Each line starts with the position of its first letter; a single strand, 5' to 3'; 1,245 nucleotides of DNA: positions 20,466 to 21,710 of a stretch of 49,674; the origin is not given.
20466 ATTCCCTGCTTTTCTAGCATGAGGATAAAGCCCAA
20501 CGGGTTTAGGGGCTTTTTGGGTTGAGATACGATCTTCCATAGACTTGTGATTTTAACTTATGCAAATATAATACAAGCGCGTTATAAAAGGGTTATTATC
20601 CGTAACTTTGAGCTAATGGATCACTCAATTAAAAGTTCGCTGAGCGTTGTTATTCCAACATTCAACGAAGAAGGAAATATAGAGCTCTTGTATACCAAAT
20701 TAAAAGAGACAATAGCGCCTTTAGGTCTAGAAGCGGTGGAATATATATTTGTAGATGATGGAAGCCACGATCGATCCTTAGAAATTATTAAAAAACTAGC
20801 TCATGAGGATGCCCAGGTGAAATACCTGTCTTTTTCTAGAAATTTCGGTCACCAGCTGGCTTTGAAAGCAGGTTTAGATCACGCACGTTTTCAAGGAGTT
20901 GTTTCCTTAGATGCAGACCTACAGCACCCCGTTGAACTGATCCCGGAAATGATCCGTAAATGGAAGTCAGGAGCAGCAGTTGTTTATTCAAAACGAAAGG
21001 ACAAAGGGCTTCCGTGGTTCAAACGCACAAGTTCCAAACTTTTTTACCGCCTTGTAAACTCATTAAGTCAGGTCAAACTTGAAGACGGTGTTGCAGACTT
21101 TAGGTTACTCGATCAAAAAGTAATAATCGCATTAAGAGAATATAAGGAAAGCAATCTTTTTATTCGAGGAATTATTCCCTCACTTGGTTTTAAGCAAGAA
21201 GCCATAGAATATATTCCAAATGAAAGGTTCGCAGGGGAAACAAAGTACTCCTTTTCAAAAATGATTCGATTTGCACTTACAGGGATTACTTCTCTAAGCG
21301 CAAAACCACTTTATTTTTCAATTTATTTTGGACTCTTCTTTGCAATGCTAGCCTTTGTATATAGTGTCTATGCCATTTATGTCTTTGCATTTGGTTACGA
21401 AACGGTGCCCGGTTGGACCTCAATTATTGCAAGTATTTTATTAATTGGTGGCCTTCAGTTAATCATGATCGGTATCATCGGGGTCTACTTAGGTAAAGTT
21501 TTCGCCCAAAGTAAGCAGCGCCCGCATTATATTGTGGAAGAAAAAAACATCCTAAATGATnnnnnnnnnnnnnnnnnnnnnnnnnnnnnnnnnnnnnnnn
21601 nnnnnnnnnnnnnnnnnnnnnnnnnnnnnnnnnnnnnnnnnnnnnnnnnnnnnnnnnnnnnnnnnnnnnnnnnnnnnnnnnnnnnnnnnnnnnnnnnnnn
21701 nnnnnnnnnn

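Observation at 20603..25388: GtrB-like GT2, DUF2079-like membrane protein and PorZ-like propeller protein are translationally coupled: possible glycosylation module feeding T9SS cargo anchoring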

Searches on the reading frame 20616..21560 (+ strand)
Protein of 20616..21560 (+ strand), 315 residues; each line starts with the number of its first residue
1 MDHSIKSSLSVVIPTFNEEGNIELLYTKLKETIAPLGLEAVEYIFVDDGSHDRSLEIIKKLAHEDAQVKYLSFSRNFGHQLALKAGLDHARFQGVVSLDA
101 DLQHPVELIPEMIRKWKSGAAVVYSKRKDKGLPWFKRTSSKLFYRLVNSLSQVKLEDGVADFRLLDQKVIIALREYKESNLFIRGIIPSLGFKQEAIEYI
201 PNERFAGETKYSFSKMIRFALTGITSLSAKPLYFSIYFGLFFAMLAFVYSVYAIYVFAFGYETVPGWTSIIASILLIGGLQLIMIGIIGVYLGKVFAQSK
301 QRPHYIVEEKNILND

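Call 5: search_protein_families(library=pfam, proteins=[window:20616-21560:+], max_evalue=0.01)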
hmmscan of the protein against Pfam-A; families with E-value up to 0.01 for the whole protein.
window:20616-21560:+ (315 aa): 2 families
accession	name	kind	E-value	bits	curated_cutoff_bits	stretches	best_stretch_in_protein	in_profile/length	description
PF00535.33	Glycos_transf_2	-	3.2e-28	99.2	23.3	1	10-170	1-164/168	Glycosyl transferase family 2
PF10111.15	Glyco_tranf_2_2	-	0.00038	20.5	27.3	1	10-102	1-92/276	Glycosyltransferase like family 2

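Call 6: search_protein_families(library=ncbifam, proteins=[window:20616-21560:+], max_evalue=0.01)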
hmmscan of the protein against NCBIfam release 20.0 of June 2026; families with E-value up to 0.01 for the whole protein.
window:20616-21560:+ (315 aa): 17 families
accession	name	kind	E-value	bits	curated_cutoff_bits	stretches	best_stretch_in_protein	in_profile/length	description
NF047588.1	GlcsyltransPgfSStrep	equivalog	1.4e-86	290.5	500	1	9-312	3-307/308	glycosyltransferase PgfS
NF007986.1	PRK10714.1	equivalog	5.9e-42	143.8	529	1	8-308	7-309/316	undecaprenyl-phosphate 4-deoxy-4-formamido-L-arabinose transferase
TIGR03937.1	PgaC_IcaA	equivalog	2.3e-13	49.9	422.3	1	7-102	45-136/407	poly-beta-1,6-N-acetyl-D-glucosamine synthase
NF007482.0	PRK10073.1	equivalog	1.9e-10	40.3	423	1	5-102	4-96/334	glycosyltransferase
TIGR04283.1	glyco_like_mftF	equivalog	4.1e-10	39.6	182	1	9-116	1-97/221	TIGR04283 family arsenosugar biosynthesis glycosyltransferase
NF041875.1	EPS_EpsD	equivalog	1.4e-09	37.8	370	1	9-153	1-146/325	exopolysaccharide biosynthesis glycosyltransferase EpsD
NF058614.1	PPMAGASynPpgS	equivalog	6.5e-09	35.5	370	1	11-170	4-162/226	polyprenyl-phospho-N-acetylgalactosaminyl synthase PpgS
NF041391.1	DPhHxTase_Halo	equivalog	4.3e-08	32.4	375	1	15-210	3-191/213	dolichyl-phosphate hexose transferase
NF047683.1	TeichurnBiosyTuaG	equivalog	5.6e-08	32.7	400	1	6-103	5-98/252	teichuronic acid biosynthesis protein TuaG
NF050050.1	ProtGlycPglI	equivalog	5.6e-08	32.5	500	1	7-123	2-115/306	GalNAc(5)-diNAcBac-PP-undecaprenol beta-1,3-glucosyltransferase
TIGR04182.1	glyco_TIGR04182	equivalog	3.8e-07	29.8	325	1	10-289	3-279/293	S-layer glycoprotein N-glycosyltransferase AglJ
NF045692.1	OglycostaseCruG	equivalog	2.2e-05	23.5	600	1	7-115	41-151/386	2'-O-glycosyltransferase CruG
TIGR03965.1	mycofact_glyco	equivalog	0.00011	21.2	280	1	6-104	73-167/467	mycofactocin biosynthesis glycosyltransferase MftF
NF038302.1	EPS_HpsE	equivalog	0.00014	21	300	1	9-101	3-96/307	hormogonium polysaccharide biosynthesis glycosyltransferase HpsE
NF050819.1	PolSacchBiosHfsG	equivalog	0.00043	19.6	500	1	6-104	11-104/302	polysaccharide biosynthesis protein HfsG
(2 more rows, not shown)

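Call 55: search_solved_structures(query=window:20616-21560:+, max_evalue=0.00001)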
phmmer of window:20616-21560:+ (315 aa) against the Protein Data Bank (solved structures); distinct sequences matched with E-value up to 0.00001: 7.
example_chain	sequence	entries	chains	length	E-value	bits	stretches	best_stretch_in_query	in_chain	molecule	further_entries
5ekp_C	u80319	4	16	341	1.3e-72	247.8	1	8-309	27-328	Uncharacterized glycosyltransferase sll0501 | Glycosyltransferase sll0501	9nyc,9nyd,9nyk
9nye_A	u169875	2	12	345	1.3e-72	247.8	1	8-309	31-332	Glycosyltransferase sll0501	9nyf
5eke_A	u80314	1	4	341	1.6e-71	244.2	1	8-309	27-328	Uncharacterized glycosyltransferase sll0501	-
9hwj_A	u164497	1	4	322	6.1e-38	134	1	4-309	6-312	Undecaprenyl-phosphate 4-deoxy-4-formamido-L-arabinose transferase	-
9bhc_C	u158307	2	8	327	2.8e-34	122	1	8-309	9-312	Undecaprenyl-phosphate 4-deoxy-4-formamido-L-arabinose transferase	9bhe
8vxh_A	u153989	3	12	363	4e-34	121.4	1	8-309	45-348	Undecaprenyl-phosphate 4-deoxy-4-formamido-L-arabinose transferase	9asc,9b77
5mlz_A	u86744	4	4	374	3.5e-14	56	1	8-142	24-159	Dolichol monophosphate mannose synthase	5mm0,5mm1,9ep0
